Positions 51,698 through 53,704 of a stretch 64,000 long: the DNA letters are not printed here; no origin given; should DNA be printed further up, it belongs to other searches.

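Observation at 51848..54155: Compositionally distinct convergent gene pair of unknown function next to the defence island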

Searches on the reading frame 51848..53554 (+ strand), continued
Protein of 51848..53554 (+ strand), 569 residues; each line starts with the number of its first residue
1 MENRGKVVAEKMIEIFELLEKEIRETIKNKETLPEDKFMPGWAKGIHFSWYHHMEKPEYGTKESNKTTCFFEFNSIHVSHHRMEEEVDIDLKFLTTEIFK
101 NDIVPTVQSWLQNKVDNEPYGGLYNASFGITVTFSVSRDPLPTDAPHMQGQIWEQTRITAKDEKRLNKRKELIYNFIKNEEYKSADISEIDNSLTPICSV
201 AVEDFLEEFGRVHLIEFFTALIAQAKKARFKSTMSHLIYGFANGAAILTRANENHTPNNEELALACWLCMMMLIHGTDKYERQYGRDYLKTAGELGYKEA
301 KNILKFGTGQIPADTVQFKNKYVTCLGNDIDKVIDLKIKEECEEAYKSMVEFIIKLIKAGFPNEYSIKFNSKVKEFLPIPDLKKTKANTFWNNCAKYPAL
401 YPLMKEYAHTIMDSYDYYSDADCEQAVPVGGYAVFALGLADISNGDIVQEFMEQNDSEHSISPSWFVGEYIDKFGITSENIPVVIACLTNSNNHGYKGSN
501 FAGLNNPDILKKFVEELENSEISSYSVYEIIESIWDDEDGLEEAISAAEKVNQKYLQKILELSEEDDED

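Call 111: find_related_loci(query=A4, collection=viral_contigs, flank=5000)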
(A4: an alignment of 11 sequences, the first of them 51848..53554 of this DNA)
Query A4 (569 aa) in viral_contigs; peptide patterns used: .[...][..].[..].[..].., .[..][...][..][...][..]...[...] (x = any residue, [..] = any of these).
46 stretches matched a pattern; 2 encode a relative of the query (tblastn E <= 1e-3); 2 distinct loci.
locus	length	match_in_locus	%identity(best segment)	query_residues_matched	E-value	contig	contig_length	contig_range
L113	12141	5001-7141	28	262-515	1e-31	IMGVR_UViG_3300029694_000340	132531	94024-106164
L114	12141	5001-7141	28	262-515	2e-31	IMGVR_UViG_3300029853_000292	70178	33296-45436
